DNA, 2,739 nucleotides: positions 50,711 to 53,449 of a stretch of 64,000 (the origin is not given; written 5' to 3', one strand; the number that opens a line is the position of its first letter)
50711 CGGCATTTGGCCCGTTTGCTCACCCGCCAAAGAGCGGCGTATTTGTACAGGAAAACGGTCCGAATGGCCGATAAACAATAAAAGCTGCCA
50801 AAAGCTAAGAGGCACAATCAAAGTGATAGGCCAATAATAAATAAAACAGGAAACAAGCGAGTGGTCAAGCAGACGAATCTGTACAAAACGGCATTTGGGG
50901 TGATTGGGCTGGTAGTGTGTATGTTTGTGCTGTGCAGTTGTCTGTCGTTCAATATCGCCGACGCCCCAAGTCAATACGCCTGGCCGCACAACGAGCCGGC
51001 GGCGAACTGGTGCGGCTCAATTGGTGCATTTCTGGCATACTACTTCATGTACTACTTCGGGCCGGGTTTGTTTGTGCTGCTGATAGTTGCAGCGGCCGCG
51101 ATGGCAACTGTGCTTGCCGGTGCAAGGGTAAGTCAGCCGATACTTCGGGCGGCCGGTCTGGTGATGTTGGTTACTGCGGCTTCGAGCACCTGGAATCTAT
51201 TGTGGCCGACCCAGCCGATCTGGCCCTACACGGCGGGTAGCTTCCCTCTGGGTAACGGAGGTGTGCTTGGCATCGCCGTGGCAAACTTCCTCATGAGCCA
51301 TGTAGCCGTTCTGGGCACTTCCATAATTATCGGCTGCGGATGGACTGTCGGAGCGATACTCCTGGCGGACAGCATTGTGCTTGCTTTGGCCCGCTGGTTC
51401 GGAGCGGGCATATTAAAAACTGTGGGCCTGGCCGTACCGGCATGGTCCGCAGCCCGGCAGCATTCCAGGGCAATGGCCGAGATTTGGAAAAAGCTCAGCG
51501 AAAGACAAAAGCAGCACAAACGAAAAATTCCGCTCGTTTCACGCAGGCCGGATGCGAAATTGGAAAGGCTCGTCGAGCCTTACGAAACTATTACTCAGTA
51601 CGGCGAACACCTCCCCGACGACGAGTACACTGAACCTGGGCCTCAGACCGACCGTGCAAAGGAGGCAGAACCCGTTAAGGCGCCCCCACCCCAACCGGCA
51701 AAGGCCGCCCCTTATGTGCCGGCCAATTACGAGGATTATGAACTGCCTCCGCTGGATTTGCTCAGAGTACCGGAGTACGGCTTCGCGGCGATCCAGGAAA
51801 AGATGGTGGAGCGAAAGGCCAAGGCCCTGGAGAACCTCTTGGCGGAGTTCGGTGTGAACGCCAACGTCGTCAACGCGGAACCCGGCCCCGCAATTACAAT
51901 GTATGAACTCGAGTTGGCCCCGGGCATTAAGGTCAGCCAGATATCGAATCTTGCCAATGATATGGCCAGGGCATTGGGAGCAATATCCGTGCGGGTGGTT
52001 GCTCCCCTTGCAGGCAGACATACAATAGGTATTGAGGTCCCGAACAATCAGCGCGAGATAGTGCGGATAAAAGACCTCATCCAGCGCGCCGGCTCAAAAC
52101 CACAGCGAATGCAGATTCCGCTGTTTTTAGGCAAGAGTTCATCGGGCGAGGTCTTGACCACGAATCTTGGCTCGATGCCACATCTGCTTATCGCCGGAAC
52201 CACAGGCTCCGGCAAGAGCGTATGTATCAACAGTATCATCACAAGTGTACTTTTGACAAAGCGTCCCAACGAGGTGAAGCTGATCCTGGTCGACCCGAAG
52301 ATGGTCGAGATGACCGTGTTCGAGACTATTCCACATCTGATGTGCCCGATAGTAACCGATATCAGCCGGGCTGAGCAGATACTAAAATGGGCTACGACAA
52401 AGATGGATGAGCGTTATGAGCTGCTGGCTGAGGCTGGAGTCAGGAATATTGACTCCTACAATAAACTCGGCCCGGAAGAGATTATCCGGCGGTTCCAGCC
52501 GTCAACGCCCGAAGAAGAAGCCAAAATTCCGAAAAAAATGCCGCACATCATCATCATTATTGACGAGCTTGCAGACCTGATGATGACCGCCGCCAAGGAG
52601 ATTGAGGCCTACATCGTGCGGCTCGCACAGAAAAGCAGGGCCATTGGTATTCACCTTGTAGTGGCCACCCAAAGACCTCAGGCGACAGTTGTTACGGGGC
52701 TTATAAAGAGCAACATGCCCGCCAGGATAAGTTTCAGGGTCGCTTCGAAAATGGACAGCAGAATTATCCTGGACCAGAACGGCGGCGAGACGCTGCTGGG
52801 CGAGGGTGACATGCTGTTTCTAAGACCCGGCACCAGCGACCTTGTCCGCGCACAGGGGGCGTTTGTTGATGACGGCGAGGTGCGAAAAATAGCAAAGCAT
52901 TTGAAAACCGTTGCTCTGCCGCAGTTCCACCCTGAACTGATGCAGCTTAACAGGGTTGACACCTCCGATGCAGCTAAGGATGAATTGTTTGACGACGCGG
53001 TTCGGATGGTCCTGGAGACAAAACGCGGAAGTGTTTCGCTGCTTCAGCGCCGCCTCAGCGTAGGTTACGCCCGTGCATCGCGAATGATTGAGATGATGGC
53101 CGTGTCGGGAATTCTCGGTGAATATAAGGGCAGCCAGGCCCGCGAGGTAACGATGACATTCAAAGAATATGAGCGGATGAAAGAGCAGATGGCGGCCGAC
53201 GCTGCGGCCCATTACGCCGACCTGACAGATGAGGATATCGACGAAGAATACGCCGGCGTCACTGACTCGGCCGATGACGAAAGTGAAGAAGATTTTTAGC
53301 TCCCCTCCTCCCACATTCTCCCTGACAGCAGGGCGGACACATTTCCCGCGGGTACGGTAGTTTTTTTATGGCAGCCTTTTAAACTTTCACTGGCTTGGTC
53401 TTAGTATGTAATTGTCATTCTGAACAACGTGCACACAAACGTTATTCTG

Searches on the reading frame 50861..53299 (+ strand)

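Call 33: search_protein_families(library=pfam, proteins=[window:50861-53299:+], max_evalue=0.0001)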
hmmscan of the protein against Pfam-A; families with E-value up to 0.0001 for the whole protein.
window:50861-53299:+ (812 aa): 4 families
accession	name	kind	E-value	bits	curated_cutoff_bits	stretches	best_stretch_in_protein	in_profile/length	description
PF01580.24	FtsK_SpoIIIE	-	1.2e-59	201.9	24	1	403-607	2-220/221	FtsK/SpoIIIE family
PF17854.6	FtsK_alpha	-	7.2e-31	106.8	22.9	1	295-395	1-101/101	FtsK alpha domain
PF09397.16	FtsK_gamma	-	3e-23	81.7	30.6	1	705-766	2-63/63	Ftsk gamma domain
PF13491.11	FtsK_4TM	-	2.4e-19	70.1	23.1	1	7-181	3-171/171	4TM region of DNA translocase FtsK/SpoIIIE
